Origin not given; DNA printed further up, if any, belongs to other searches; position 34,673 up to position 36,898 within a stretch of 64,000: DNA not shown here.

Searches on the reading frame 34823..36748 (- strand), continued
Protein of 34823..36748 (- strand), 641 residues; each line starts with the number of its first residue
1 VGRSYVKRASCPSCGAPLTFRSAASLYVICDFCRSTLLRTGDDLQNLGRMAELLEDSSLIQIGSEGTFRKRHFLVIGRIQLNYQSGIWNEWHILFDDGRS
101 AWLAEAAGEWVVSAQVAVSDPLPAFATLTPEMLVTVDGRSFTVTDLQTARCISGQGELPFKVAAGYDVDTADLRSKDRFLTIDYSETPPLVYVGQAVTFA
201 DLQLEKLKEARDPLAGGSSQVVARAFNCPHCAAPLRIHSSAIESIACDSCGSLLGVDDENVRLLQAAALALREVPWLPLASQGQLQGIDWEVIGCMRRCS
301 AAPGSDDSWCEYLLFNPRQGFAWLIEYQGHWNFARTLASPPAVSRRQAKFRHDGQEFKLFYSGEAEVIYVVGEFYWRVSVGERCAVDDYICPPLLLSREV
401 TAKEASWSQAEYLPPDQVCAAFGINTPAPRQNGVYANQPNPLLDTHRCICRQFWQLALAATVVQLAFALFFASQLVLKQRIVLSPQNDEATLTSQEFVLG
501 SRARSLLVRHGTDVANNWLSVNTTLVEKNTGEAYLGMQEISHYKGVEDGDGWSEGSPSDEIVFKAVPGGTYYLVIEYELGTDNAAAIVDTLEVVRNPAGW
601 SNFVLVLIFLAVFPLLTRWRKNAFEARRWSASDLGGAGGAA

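Call 37: find_homologous_proteins(query=window:34823-36748:-)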
Query window:34823-36748:- (641 aa): 1748 proteins with E <= 0.001 among 8000 candidates; the best 120 are listed.
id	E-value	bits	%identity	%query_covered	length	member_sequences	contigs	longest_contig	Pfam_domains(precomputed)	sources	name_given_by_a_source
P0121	0.0e+0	1461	99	100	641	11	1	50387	PF13785.12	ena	-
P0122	0.0e+0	1174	78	99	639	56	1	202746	PF13785.12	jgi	jgi:ribosomal protein S27E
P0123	0.0e+0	1156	77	98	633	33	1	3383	PF13785.12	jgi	-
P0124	0.0e+0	1139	76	99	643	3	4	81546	PF13785.12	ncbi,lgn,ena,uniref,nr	ncbi:MAG: DUF4178 domain-containing protein [Candidatus Accumulibacter sp.]|uniref:DUF4178 domain-co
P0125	0.0e+0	1134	76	99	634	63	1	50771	PF13785.12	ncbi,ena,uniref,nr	ncbi:DUF4178 domain-containing protein [Accumulibacter sp.]|uniref:DUF4178 domain-containing protein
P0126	0.0e+0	1117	75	98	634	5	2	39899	PF13785.12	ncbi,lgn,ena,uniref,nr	ncbi:conserved hypothetical protein [Candidatus Accumulibacter aalborgensis]|uniref:DUF4178 domain-c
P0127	0.0e+0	1117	74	98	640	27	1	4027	PF13785.12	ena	-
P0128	0.0e+0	1116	73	99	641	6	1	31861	PF13785.12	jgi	-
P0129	0.0e+0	1115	74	98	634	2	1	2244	PF13785.12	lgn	-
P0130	0.0e+0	1114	74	98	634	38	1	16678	PF13785.12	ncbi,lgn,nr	ncbi:MAG: DUF4178 domain-containing protein [Candidatus Accumulibacter phosphatis]|nr:DUF4178 domain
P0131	0.0e+0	1110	73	98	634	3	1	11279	PF13785.12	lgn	-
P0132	0.0e+0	1101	73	98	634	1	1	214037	PF13785.12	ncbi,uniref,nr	ncbi:DUF4178 domain-containing protein [Accumulibacter sp.]|uniref:DUF4178 domain-containing protein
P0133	0.0e+0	1098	73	98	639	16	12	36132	PF13785.12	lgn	-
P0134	0.0e+0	1095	73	99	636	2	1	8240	PF13785.12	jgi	-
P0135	0.0e+0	1077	72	98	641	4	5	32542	PF13785.12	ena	-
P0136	0.0e+0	1071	70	98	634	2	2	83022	PF13785.12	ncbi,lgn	-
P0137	0.0e+0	1071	70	98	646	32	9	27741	PF13785.12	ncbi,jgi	jgi:ribosomal protein L37AE/L43A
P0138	0.0e+0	1070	72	98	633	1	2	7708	PF13785.12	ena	-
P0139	0.0e+0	1066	72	98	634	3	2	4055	PF13785.12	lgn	-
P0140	0.0e+0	1060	70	98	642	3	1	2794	PF13785.12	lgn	-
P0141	0.0e+0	1057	70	99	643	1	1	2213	PF13785.12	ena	-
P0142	0.0e+0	1054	70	99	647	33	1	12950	PF13785.12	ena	-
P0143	0.0e+0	1051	71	99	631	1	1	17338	PF13785.12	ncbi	-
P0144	0.0e+0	1050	70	98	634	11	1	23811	PF13785.12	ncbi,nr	ncbi:MAG: DUF4178 domain-containing protein [Rhodobacteraceae bacterium]|nr:DUF4178 domain-containin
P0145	0.0e+0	1044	69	99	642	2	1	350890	PF13785.12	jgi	-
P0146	0.0e+0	1039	69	98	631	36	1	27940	PF13785.12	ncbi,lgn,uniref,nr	ncbi:MAG: DUF4178 domain-containing protein [Candidatus Accumulibacter sp.]|uniref:DUF4178 domain-co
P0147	0.0e+0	1035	68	98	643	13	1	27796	PF13785.12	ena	-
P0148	0.0e+0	1033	69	98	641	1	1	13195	PF13785.12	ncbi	-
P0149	0.0e+0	1028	71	98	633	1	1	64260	PF13785.12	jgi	jgi:hypothetical protein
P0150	0.0e+0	1027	69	99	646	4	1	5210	PF13785.12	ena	-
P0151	0.0e+0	1026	68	99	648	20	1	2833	PF13785.12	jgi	-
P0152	0.0e+0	1025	69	98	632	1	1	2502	PF13785.12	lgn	-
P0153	0.0e+0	1024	68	99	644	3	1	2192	PF13785.12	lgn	-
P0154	0.0e+0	1023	68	99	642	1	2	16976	PF13785.12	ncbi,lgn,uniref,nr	ncbi:DUF4178 domain-containing protein [Accumulibacter sp.]|uniref:DUF4178 domain-containing protein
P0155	0.0e+0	1022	69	99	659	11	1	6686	PF13785.12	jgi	jgi:ribosomal protein L37AE/L43A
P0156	0.0e+0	1019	68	99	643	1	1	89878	PF13785.12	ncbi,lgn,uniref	ncbi:DUF4178 domain-containing protein [Propionivibrio sp.]|uniref:DUF4178 domain-containing protein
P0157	0.0e+0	1012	69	97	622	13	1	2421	PF13785.12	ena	-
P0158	0.0e+0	1012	70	94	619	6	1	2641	PF13785.12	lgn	-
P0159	0.0e+0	1011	67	98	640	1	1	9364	PF13785.12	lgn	-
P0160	3.0e-296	1002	66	99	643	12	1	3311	PF13785.12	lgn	-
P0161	3.2e-296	1002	67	98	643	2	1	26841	PF13785.12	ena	-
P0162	4.2e-296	1002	67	98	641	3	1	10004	PF13785.12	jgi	-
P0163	4.5e-296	1002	68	98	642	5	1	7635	PF13785.12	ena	-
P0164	1.7e-294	996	67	98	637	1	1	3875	PF13785.12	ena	-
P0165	3.0e-294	996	65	98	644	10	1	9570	PF13785.12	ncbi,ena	-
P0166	4.2e-294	995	67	98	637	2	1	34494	PF13785.12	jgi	-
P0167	1.2e-293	994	66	98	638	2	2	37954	PF13785.12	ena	-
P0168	2.0e-293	993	66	98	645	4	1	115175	PF13785.12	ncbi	-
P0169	1.2e-291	987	66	98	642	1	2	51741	PF13785.12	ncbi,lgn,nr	ncbi:MAG: DUF4178 domain-containing protein [Betaproteobacteria bacterium]|nr:DUF4178 domain-contain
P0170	1.7e-291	987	66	98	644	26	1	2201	PF13785.12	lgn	-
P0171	2.7e-291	986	66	97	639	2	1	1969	PF13785.12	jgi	jgi:ribosomal protein S27E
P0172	4.0e-291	985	65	98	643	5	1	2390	PF13785.12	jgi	jgi:hypothetical protein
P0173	8.0e-291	984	65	99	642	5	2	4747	PF13785.12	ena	-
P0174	1.0e-290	984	65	98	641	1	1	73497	PF13785.12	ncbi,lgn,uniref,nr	ncbi:DUF4178 domain-containing protein [Propionivibrio sp.]|uniref:DUF4178 domain-containing protein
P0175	1.8e-290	983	64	98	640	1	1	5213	PF13785.12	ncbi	ncbi:MAG: DUF4178 domain-containing protein [Betaproteobacteria bacterium]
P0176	5.7e-290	981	68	99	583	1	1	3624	PF13785.12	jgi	jgi:ribosomal protein S27E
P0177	9.6e-290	981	66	98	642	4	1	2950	PF13785.12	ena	-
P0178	3.0e-289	979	65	98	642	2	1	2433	PF13785.12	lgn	-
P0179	1.5e-288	977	65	98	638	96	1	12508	PF13785.12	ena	-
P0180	3.3e-288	976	64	98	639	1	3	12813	PF13785.12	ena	-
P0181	3.6e-288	976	65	98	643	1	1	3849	PF13785.12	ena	-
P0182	1.9e-287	973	67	95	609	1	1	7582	PF13785.12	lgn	-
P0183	3.9e-287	972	65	99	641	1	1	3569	PF13785.12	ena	-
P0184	4.3e-287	972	65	99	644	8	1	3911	PF13785.12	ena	-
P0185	6.2e-287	971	64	98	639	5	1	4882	PF13785.12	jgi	jgi:ribosomal protein S27E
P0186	6.5e-287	971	64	98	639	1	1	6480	PF13785.12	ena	-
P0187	4.2e-286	969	65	98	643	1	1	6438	PF13785.12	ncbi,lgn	-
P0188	1.9e-285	967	65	98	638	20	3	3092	PF13785.12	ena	-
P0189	2.7e-285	966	65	98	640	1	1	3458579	PF13785.12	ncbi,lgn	-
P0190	9.3e-285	964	64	99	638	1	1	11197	PF13785.12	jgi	jgi:ribosomal protein S27E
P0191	2.9e-284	963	64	99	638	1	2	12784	PF13785.12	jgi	jgi:ribosomal protein S27E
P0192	3.1e-284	963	64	99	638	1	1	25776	PF13785.12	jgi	jgi:hypothetical protein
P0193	5.0e-284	962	65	98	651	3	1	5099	PF13785.12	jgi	jgi:hypothetical protein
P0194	5.5e-283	958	63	98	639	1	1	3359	PF13785.12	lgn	-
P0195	8.0e-283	958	63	98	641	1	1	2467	PF13785.12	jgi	-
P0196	4.0e-282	956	64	99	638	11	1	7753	PF13785.12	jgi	jgi:hypothetical protein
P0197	7.4e-282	955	63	98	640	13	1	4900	PF13785.12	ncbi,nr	ncbi:MAG: hypothetical protein QG584_729 [Pseudomonadota bacterium]|nr:hypothetical protein [Pseudom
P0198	1.7e-280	950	63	99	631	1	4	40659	PF13785.12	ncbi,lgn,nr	ncbi:MAG: DUF4178 domain-containing protein [Candidatus Accumulibacter sp.]|nr:DUF4178 domain-contai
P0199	7.0e-280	948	64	99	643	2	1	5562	PF13785.12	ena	-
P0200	5.0e-279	945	62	98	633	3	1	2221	PF13785.12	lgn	-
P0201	6.7e-279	945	64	98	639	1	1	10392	PF13785.12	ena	-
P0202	7.2e-279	945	64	97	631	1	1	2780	PF13785.12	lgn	-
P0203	1.1e-277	941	64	99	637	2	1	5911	PF13785.12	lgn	-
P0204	1.3e-277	941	63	98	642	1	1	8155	PF13785.12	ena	-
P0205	2.8e-277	940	62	98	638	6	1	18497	PF13785.12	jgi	jgi:hypothetical protein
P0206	9.0e-277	938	64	98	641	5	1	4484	PF13785.12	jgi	-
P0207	6.7e-276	935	63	99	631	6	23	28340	PF13785.12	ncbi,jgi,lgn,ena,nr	ncbi:MAG TPA: DUF4178 domain-containing protein [Accumulibacter sp.]|nr:DUF4178 domain-containing pr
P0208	1.9e-275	933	64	99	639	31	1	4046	PF13785.12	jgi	jgi:ribosomal protein S27E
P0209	2.3e-275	933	62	98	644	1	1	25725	PF13785.12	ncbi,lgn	-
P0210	1.3e-274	931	62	98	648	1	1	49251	PF13785.12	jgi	jgi:hypothetical protein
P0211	1.6e-274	930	62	98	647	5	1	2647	PF13785.12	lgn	-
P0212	3.0e-274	930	67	91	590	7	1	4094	PF13785.12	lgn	-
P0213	3.7e-274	929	64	97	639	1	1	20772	PF13785.12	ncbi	-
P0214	1.2e-273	928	62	98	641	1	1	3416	PF13785.12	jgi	jgi:hypothetical protein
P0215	4.8e-273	926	62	98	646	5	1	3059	PF13785.12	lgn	-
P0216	3.1e-272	923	64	98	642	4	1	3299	PF13785.12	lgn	-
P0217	8.5e-272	921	63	99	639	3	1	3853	PF13785.12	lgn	-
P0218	9.4e-272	921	61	99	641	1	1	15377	PF13785.12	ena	-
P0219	1.2e-271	921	60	98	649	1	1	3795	PF13785.12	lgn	-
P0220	3.2e-270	916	61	98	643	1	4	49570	PF13785.12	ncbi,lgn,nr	ncbi:MAG: DUF4178 domain-containing protein [Rhodocyclales bacterium]|nr:DUF4178 domain-containing p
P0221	7.0e-270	915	60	99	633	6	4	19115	PF13785.12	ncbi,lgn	-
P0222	2.1e-269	914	62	98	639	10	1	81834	PF13785.12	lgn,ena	-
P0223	3.3e-269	913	62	98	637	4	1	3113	PF13785.12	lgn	-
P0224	3.4e-269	913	62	98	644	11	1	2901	PF13785.12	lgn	-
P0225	5.5e-269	912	63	98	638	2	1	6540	PF13785.12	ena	-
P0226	9.5e-268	908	63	98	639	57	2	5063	PF13785.12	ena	-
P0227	1.3e-266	904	65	92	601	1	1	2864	PF13785.12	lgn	-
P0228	2.6e-266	903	61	97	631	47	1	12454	PF13785.12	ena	-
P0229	3.0e-265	900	60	98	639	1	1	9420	PF13785.12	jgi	jgi:ribosomal protein S27E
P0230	1.6e-263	894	61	98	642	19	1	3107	PF13785.12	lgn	-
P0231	1.7e-263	894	62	98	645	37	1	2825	PF13785.12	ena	-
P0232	1.9e-263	894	60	98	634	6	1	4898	PF13785.12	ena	-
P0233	1.2e-262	891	60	98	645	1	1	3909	PF13785.12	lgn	-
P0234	4.2e-262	889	61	98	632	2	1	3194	PF13785.12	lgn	-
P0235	9.3e-262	888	64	91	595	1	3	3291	PF13785.12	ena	-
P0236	9.3e-260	882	64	91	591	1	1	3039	PF13785.12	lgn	-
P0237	1.8e-258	877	63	92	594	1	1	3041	PF13785.12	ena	-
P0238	4.2e-258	876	59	98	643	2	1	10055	PF13785.12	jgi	-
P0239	4.7e-258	876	63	91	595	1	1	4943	PF13785.12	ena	-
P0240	8.3e-258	875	63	92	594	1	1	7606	PF13785.12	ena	-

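Call 38: search_protein_families(library=padloc, proteins=[window:34823-36748:-], max_evalue=0.001)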
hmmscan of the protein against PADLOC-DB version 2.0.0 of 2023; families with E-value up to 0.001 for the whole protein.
window:34823-36748:- (641 aa): 0 families

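Call 54: predict_structure(alignment_id=A2)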
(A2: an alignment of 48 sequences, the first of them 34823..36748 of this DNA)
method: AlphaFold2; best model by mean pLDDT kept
length: 641 residues; sequences in the alignment: 48
mean_pLDDT: 78.4   pTM: 0.65
mean pLDDT of the five models: 78.4, 77.7, 73.9, 72.4, 63.7
residues with pLDDT >= 90: 163; 70-90: 334; 50-70: 83; < 50: 61
segments of 3 or more residues with pLDDT < 50: 1-6, 212-227, 237-244, 251-271, 637-641
pLDDT, mean of each block of 10 residues (from residue 1): 51 86 84 86 82 73 90 92 75 90 76 87 91 89 85 85 76 83 87 85 82 34 39 49 50 45 42 70 89 84 78 83 92 87 86 93 87 63 91 94 89 94 90 92 92 91 78 78 78 86 83 72 84 68 52 55 82 84 78 76 83 92 93 59 32
secondary structure, 60 per line:
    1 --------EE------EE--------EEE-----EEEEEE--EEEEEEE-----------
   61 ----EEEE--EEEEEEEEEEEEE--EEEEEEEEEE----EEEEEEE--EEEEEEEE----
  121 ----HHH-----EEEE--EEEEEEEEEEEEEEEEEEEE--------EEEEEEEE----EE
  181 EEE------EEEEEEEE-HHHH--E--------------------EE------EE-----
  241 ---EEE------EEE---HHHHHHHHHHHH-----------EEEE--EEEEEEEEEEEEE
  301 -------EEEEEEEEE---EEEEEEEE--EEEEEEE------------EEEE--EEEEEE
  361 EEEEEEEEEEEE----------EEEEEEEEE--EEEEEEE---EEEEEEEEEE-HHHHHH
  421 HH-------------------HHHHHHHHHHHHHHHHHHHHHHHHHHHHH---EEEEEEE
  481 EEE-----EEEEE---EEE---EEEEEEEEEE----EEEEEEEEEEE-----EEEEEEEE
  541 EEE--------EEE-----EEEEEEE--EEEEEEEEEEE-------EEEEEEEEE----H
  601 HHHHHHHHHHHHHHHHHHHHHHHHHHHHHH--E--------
elements in order: E27-29 E35-40 E43-49 E65-68 E71-83 E86-95 E100-106 E109-116 E133-136 E139-158 E167-174 E179-183 E190-197 H199-202 E244-246 E253-255 H259-270 E282-285 E288-300 E308-316 E320-327 E330-336 E349-352 E355-372 E383-391 E394-400 E404-413 H415-422 H442-470 E474-483 E489-493 E497-499 E503-512 E517-527 E533-543 E552-554 E560-566 E569-579 E587-595 H600-630

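Call 57: fold_search(model_id=the predicted structure, library=pdb)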
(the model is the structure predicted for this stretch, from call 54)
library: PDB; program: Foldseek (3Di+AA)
matches with E <= 10: 1327; with E <= 0.001: 9
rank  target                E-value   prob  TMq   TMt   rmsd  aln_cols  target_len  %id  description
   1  7sg7_S                1.6e-05  0.85  0.11  0.14  35.0       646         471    6  In situ cryo-EM structure of bacteriophage Sf6 gp8:gp14N complex at 2.8 A resolution (released 2022-11-09)
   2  4d8m                  2.0e-05  0.99  0.11  0.12  26.7       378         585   10  Crystal structure of Bacillus thuringiensis Cry5B nematocidal toxin (released 2012-12-19)
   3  8vbx_A                2.9e-04  0.28  0.09  0.09  34.8       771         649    8  C6 nozzle and fibre complex of the mature bacteriophage PhiM1 particle (released 2024-10-23)
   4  7ey7_s                3.5e-04  0.33  0.10  0.08  30.6       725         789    7  bacteriophage T7 tail complex (released 2021-09-22)
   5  7y22_Y                3.7e-04  0.25  0.09  0.08  36.0       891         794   10  CryoEM structure of Klebsiella phage Kp7 tail complex applied with C6 symmetry (released 2023-06-14)
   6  9n6a                  4.0e-04  0.95  0.12  0.19  29.4       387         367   10  GP23 C-termimal receptor binding domain from TM4 phage (released 2026-02-18)
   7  4moa                  5.1e-04  0.72  0.11  0.11  28.5       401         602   10  Crystal structure of CRY4BA-R203Q TOXIN (released 2014-12-10)
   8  8es4_E                5.1e-04  0.21  0.09  0.08  33.8       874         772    8  Focused reconstruction of HRP29 tail (released 2023-10-18)
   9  1w99                  6.2e-04  0.75  0.11  0.12  28.8       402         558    8  Mosquito-larvicidal toxin Cry4Ba from Bacillus thuringiensis ssp. Israelensis (released 2005-04-11)
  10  7ey9_s                1.7e-03  0.30  0.10  0.09  35.6       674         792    9  tail proteins (released 2021-09-22)
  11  5xau_D                1.8e-03  0.30  0.10  0.11  38.2       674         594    7  Crystal structure of integrin binding fragment of laminin-511 (released 2017-09-20)
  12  9eui_Q                2.2e-03  0.21  0.11  0.08  46.0       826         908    7  Cryo-EM structure of Staphylococcus aureus bacteriophage phi812 baseplate in the post-contraction state - complete (released 2025-04-09)
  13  8ic1_A                2.4e-03  0.21  0.09  0.12  32.4       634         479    6  endo-alpha-D-arabinanase EndoMA1 D51N mutant from Microbacterium arabinogalactanolyticum in complex with arabinooligos (released 2023-08-16)
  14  7vrn_C                2.6e-03  0.20  0.08  0.11  37.0       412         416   11  Structure of infectious bursal disease virus Gt strain (released 2022-03-30)
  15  5xh8                  2.7e-03  0.13  0.09  0.09  35.6       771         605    7  Aspergillus kawachii beta-fructofuranosidase complexed with glycerol (released 2017-07-19)
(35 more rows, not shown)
